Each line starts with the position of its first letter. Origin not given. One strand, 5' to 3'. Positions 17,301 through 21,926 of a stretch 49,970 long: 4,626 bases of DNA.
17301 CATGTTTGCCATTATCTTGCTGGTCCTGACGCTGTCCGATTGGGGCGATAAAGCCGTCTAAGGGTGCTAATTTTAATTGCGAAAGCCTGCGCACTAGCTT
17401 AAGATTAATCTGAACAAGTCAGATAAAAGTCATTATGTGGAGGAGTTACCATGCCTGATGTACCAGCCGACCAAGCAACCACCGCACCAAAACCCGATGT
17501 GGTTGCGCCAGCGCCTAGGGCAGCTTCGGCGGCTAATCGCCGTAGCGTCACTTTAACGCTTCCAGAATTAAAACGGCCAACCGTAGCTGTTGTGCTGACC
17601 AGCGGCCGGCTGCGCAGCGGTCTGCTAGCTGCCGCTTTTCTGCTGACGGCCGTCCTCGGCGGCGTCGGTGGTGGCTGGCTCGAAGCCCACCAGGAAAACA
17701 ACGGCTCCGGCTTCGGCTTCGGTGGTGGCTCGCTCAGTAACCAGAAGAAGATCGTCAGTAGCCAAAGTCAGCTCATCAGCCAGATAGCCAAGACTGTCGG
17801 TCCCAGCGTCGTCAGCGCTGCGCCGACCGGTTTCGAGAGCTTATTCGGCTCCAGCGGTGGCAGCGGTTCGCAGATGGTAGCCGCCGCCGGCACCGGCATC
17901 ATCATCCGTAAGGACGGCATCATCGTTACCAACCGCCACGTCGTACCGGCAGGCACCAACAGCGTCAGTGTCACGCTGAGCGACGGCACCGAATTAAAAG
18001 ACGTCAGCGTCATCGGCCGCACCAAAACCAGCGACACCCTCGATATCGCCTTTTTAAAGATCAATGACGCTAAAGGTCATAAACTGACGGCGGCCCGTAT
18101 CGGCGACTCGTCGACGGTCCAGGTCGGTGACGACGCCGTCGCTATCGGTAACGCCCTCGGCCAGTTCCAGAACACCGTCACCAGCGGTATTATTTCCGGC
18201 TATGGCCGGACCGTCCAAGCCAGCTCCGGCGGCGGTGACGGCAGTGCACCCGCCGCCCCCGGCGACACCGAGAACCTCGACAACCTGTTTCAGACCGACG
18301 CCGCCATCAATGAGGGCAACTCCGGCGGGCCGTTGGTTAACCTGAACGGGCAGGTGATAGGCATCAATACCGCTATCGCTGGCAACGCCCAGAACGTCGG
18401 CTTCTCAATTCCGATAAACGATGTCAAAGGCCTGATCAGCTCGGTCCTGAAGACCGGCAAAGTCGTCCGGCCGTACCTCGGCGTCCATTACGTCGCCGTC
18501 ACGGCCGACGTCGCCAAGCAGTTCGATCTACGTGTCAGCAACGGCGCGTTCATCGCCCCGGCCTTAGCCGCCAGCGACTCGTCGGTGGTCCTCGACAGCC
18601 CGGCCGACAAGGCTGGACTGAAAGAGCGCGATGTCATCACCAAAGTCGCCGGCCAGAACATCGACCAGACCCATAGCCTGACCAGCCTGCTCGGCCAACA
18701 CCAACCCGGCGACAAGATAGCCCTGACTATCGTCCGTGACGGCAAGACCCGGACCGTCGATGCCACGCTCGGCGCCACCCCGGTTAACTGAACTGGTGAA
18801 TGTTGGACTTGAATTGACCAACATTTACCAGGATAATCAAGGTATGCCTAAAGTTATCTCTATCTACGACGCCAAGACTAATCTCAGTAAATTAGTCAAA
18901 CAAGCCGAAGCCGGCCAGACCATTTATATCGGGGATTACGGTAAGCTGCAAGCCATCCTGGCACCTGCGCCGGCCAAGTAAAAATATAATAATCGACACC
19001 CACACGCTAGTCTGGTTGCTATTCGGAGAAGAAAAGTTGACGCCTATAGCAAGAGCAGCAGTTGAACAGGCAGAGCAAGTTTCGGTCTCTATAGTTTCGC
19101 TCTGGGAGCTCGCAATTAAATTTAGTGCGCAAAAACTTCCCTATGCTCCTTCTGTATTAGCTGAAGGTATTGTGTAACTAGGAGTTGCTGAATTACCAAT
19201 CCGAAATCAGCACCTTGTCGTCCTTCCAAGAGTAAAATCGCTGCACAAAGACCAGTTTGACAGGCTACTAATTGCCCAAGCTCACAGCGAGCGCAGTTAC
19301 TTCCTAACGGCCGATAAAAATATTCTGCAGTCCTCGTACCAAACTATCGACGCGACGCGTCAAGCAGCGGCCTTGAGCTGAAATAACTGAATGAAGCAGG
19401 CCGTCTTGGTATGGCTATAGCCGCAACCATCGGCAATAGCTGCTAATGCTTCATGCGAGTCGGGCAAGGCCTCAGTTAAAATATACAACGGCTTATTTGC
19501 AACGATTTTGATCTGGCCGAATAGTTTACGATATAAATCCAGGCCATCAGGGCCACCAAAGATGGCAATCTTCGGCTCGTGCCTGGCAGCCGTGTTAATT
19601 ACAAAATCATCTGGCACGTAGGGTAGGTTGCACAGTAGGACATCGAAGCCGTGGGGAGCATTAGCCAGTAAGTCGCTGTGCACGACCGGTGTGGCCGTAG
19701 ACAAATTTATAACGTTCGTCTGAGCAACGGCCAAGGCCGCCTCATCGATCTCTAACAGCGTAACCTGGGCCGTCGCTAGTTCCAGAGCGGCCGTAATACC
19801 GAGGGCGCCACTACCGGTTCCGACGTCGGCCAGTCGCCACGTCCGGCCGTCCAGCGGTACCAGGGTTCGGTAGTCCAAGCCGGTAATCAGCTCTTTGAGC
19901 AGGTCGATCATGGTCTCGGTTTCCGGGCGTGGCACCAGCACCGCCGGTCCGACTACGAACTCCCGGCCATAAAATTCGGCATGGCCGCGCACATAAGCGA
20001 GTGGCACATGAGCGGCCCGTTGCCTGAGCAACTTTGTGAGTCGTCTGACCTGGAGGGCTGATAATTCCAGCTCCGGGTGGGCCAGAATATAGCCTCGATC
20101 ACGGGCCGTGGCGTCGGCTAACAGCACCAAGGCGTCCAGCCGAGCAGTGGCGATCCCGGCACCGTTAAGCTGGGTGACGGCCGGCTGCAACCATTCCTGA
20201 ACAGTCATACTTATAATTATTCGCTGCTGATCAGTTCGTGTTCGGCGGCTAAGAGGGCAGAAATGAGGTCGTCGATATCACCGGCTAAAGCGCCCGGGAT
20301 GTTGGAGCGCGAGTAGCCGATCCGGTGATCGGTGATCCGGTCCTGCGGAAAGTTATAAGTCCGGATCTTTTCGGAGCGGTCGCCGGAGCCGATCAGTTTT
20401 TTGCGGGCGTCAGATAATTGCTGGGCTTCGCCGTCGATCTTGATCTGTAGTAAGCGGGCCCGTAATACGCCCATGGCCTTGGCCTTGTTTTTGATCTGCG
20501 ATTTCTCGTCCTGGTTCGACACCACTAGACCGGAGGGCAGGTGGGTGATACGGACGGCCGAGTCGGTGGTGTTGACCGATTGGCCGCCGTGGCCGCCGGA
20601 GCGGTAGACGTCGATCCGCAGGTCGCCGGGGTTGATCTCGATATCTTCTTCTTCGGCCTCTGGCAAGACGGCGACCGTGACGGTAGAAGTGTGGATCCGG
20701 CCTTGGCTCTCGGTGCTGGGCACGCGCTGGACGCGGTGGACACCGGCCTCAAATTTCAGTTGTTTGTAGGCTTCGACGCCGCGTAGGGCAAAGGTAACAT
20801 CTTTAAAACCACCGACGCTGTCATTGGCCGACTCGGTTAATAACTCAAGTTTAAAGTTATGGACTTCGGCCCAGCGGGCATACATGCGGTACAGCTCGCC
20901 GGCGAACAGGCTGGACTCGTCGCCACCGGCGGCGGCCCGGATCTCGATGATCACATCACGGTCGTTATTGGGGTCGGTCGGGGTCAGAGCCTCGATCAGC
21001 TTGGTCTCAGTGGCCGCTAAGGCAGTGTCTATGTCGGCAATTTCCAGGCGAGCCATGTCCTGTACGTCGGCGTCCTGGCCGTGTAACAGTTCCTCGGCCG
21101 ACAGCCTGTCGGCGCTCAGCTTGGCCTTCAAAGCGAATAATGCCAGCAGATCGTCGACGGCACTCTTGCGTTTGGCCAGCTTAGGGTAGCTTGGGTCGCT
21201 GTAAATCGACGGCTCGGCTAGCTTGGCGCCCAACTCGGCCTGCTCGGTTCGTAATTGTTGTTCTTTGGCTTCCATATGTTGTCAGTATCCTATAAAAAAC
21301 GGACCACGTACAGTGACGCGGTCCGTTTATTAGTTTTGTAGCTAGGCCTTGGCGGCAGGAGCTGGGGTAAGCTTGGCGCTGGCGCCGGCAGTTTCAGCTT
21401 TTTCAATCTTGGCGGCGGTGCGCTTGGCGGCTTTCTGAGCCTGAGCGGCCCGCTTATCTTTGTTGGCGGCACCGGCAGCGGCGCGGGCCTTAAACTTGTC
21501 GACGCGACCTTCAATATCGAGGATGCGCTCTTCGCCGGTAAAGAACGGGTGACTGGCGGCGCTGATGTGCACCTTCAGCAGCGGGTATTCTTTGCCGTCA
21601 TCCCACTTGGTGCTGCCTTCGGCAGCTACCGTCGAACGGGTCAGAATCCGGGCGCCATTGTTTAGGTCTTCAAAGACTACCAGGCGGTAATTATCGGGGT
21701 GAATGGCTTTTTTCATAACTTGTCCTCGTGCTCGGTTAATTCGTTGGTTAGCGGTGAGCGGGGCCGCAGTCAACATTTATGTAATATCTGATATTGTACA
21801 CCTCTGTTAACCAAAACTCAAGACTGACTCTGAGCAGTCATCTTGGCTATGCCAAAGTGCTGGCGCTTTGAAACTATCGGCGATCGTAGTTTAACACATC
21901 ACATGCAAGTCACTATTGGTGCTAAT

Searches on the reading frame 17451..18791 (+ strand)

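Call 10: search_protein_families(library=pfam, proteins=[window:17451-18791:+])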
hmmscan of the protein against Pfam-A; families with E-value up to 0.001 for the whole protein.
window:17451-18791:+ (446 aa): 4 families
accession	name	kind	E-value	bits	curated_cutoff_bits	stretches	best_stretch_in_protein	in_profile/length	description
PF13365.12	Trypsin_2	-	6.7e-28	98.7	27.6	1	147-305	1-144/144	Trypsin-like peptidase domain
PF00089.32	Trypsin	-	6.7e-19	69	20.6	1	146-327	26-218/220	Trypsin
PF13180.12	PDZ_2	-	1e-13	51.8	27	1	378-440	18-80/80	PDZ domain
PF17820.7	PDZ_6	-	3.4e-09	36.7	27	1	377-429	3-54/54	PDZ domain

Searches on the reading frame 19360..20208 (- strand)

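Call 10: search_protein_families(library=pfam, proteins=[window:19360-20208:-])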
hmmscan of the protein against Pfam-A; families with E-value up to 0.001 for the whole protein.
window:19360-20208:- (282 aa): 6 families
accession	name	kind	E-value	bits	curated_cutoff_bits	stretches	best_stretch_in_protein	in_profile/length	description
PF17827.6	PrmC_N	-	4.9e-17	62.7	23.4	1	5-75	1-71/71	PrmC N-terminal domain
PF05175.20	MTS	-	1.4e-11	44.8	23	1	124-198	33-109/170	Methyltransferase small domain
PF06325.19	PrmA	-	1.6e-07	31.5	22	1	125-195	164-234/296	Ribosomal protein L11 methyltransferase (PrmA)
PF13847.12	Methyltransf_31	-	2.5e-05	24.4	27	1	126-194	7-81/145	Methyltransferase domain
PF13649.12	Methyltransf_25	-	3.3e-05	24.9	27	1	128-201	3-80/97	Methyltransferase domain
PF08242.18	Methyltransf_12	-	0.00038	21.6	30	1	128-194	2-72/98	Methyltransferase domain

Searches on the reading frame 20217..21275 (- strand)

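Call 10: search_protein_families(library=pfam, proteins=[window:20217-21275:-])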
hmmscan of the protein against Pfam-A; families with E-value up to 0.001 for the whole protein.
window:20217-21275:- (352 aa): 2 families
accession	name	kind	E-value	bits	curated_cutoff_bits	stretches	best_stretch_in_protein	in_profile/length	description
PF03462.23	PCRF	-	1.8e-58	198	24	1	9-201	2-194/194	PCRF domain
PF00472.26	RF-1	-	2.4e-40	137.5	35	1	209-318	2-116/116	RF-1 domain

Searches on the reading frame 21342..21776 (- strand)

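Call 10: search_protein_families(library=pfam, proteins=[window:21342-21776:-])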
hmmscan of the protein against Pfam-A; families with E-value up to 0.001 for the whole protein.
window:21342-21776:- (144 aa): 1 family
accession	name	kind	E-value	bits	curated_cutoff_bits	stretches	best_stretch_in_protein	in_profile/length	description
PF01197.23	Ribosomal_L31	-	7e-21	74.7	27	1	21-98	1-63/65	Ribosomal protein L31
